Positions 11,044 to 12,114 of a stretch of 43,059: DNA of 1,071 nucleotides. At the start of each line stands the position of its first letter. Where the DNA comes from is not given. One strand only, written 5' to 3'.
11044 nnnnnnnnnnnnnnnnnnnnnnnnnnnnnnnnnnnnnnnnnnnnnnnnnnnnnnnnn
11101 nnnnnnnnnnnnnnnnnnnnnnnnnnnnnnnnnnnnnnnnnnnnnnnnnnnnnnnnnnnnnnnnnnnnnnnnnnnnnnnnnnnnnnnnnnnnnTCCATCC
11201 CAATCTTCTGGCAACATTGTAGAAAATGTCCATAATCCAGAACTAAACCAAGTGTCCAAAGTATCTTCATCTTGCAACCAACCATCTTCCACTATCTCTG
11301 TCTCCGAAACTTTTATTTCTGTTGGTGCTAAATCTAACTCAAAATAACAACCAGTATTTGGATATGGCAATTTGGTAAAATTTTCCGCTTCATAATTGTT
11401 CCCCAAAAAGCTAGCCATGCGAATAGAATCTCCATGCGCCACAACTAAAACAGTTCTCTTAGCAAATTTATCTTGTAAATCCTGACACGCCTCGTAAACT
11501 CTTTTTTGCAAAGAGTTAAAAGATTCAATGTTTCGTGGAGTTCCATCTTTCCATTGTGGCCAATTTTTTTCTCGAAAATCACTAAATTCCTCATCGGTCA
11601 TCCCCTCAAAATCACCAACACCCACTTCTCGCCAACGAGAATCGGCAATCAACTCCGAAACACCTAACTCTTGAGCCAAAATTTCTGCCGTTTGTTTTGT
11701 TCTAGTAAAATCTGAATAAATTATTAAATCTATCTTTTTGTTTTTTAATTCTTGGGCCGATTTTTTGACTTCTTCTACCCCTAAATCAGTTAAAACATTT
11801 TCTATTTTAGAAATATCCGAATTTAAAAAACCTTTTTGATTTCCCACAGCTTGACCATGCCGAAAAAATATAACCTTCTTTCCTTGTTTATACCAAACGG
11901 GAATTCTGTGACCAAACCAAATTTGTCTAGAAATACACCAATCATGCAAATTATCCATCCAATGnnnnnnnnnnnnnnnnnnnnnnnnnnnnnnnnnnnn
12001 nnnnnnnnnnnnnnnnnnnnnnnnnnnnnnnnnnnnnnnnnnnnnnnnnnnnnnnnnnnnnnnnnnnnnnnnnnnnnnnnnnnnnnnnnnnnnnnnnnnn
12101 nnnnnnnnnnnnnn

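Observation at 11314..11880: Histidine-phosphatase (phosphoglycerate-mutase-like) domain inserted in-frame inside valyl-tRNA synthetase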

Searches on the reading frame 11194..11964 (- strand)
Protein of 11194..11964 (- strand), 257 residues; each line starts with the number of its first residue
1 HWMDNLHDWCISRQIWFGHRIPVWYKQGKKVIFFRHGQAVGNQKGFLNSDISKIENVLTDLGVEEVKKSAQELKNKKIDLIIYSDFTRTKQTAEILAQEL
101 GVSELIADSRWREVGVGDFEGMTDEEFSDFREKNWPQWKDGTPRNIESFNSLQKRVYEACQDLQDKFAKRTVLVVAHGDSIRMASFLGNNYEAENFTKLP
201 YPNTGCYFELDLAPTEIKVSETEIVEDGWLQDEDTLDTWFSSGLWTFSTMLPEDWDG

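Call 3: search_protein_families(library=pfam, proteins=[window:11266-11889:-], max_evalue=0.01)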
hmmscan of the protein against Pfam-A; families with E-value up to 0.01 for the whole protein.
seq(208 aa): 1 family
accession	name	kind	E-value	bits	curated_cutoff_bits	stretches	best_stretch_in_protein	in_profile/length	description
PF00300.27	His_Phos_1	-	4.4e-34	118.3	21.7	1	6-182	1-177/194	Histidine phosphatase superfamily (branch 1)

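Call 4: search_protein_families(library=ncbifam, proteins=[window:11266-11889:-], max_evalue=0.01)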
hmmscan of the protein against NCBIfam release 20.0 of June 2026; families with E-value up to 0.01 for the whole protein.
seq(208 aa): 19 families
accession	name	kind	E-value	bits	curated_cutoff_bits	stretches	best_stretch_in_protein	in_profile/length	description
NF038349.1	dPGM_arch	equivalog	4.3e-26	92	225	1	6-158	1-143/194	2,3-diphosphoglycerate-dependent phosphoglycerate mutase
TIGR03162.1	ribazole_cobC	equivalog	3.6e-24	85.2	162.9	1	6-180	1-172/176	alpha-ribazole phosphatase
NF005567.0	PRK07238.1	equivalog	3.3e-20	72.7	326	1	5-158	179-332/378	bifunctional RNase H/acid phosphatase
NF045917.1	PhserinePhPspA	equivalog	4.8e-15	55.8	350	1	5-171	3-169/211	phosphoserine phosphatase PspA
NF002901.0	PRK03482.1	equivalog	7.5e-15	55.1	261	1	6-156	4-154/215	2,3-diphosphoglycerate-dependent phosphoglycerate mutase GpmB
NF011580.0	PRK15004.1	equivalog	1.7e-14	54.3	250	1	7-154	4-151/203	adenosylcobalamin/alpha-ribazole phosphatase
NF009993.0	PRK13462.1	equivalog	3.5e-12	46.4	226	1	4-157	6-152/203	acid phosphatase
NF002339.0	PRK01295.1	equivalog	4.4e-12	45.9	316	1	5-160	4-166/206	2,3-bisphosphoglycerate-dependent phosphoglycerate mutase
TIGR03848.1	MSMEG_4193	subfamily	2e-11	43.7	203.85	1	6-158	2-158/204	MSMEG_4193 family putative phosphomutase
NF009994.0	PRK13463.1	equivalog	1.2e-09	38.2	277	1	10-169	9-168/203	phosphoserine phosphatase 1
NF002217.0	PRK01112.1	equivalog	2.7e-09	36.7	320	1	5-70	3-65/228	2,3-bisphosphoglycerate-dependent phosphoglycerate mutase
TIGR01258.1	pgm_1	subfamily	3.8e-08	33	81.7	1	5-114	2-113/245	2,3-bisphosphoglycerate-dependent phosphoglycerate mutase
TIGR00249.1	sixA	equivalog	1.5e-07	31.4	74.5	1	8-79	5-71/154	phosphohistidine phosphatase SixA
NF010718.0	PRK14120.1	equivalog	2.7e-07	30.2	366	1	4-99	5-101/249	phosphoglyceromutase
NF010713.0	PRK14115.1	equivalog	5e-07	29.3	305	1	4-114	2-114/248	2,3-diphosphoglycerate-dependent phosphoglycerate mutase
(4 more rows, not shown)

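Call 6: find_homologous_proteins(query=window:11194-11964:-, max_evalue=0.00001)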
Query seq(257 aa) (257 aa): 920 proteins with E <= 0.00001 among 1331 candidates; the best 120 are listed.
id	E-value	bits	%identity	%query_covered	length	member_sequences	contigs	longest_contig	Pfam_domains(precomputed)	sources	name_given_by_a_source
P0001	2.2e-38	150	31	82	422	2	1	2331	PF09334.18,PF00133.29,PF00300.28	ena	-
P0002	2.1e-34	137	37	97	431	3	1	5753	PF09334.18,PF00133.29,PF00300.28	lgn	-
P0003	8.5e-27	112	36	93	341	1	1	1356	PF00133.29,PF00300.28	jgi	jgi:valyl-tRNA synthetase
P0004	1.1e-23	102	36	75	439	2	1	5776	PF08264.20,PF00133.29,PF00300.28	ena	-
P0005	5.4e-19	87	36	66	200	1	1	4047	PF00300.28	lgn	-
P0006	1.7e-18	85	81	11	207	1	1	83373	PF00133.29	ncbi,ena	-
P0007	1.3e-17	82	72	12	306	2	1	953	PF09334.18,PF00133.29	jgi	jgi:valyl-tRNA synthetase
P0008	9.1e-17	79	85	10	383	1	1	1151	PF09334.18,PF08264.20,PF00133.29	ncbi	ncbi:MAG: class I tRNA ligase family protein, partial [Patescibacteria group bacterium]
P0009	1.2e-16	79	77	12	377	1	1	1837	PF09334.18,PF08264.20,PF00133.29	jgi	-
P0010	1.3e-16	79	75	12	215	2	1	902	PF09334.18,PF00133.29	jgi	jgi:valyl-tRNA synthetase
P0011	1.6e-16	79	87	12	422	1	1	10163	PF09334.18,PF08264.20,PF00133.29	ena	-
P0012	4.7e-16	77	79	11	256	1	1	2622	PF00133.29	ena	-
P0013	5.0e-16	77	72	12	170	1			PF00133.29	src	-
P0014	6.3e-16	77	60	16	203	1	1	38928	PF09334.18,PF00133.29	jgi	jgi:valyl-tRNA synthetase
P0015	7.2e-16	76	85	10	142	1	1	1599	PF00133.29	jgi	jgi:valyl-tRNA synthetase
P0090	2.3e-14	71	32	65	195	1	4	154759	PF00300.28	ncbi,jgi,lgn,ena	-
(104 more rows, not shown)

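Call 18: find_encoding_contigs(protein=P0090, flank=6000, max_places=4)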
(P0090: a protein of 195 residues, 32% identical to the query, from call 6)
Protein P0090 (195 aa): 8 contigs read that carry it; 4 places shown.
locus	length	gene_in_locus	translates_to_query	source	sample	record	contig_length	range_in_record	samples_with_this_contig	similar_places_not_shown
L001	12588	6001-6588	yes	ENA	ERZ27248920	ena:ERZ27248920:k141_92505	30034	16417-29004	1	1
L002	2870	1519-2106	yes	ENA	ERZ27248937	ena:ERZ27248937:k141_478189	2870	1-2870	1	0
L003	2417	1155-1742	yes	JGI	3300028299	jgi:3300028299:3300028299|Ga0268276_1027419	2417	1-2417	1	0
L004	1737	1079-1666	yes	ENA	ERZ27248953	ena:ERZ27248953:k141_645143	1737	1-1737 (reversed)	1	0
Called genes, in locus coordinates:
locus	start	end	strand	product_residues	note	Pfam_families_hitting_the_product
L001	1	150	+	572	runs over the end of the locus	PF14716:HHH_8, PF00633:HHH (faint), PF14520:HHH_5, PF14792:DNA_pol_B_palm (faint), PF14791:DNA_pol_B_thumb, PF02811:PHP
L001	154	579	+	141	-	PF00293:NUDIX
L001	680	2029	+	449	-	PF13537:GATase_7 (weak)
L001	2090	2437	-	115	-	PF00453:Ribosomal_L20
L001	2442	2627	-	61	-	PF01632:Ribosomal_L35p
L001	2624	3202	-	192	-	PF05198:IF3_N, PF00707:IF3_C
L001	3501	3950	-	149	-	PF01668:SmpB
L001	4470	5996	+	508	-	PF03485:Arg_tRNA_synt_N, PF00133:tRNA-synt_1 (faint), PF01921:tRNA-synt_1f (faint), PF01406:tRNA-synt_1e (faint), PF00750:tRNA-synt_1d, PF09334:tRNA-synt_1g (faint), PF05746:DALR_1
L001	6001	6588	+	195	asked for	PF00300:His_Phos_1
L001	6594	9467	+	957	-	PF00133:tRNA-synt_1, PF09334:tRNA-synt_1g (faint), PF01921:tRNA-synt_1f (weak), PF08264:Anticodon_1, PF19302:DUF5915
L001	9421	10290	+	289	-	-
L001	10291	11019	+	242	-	PF11967:RecO_N, PF02565:RecO_C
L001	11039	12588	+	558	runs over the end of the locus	PF24595:DUF7619 (faint)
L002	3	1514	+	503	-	?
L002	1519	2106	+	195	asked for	PF00300:His_Phos_1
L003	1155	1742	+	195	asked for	PF00300:His_Phos_1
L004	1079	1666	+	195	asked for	PF00300:His_Phos_1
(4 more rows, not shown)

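Call 19: find_encoding_contigs(protein=P0005, flank=6000, max_places=4)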
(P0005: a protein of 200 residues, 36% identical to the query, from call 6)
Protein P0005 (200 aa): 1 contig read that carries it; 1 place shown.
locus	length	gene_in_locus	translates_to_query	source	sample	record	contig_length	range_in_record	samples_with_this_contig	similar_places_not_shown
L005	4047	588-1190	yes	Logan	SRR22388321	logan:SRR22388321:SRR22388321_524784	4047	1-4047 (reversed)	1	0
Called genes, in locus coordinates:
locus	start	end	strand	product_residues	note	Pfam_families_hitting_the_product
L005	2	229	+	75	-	?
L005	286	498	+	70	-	-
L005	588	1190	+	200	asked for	PF00300:His_Phos_1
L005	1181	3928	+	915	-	PF00133:tRNA-synt_1, PF09334:tRNA-synt_1g (weak), PF08264:Anticodon_1, PF19302:DUF5915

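Call 78: search_protein_families(library=padloc, proteins=[P0090], max_evalue=0.01)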
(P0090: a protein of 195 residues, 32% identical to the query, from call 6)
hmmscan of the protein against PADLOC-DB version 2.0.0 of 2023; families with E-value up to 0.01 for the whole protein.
P0090 (195 aa): 0 families
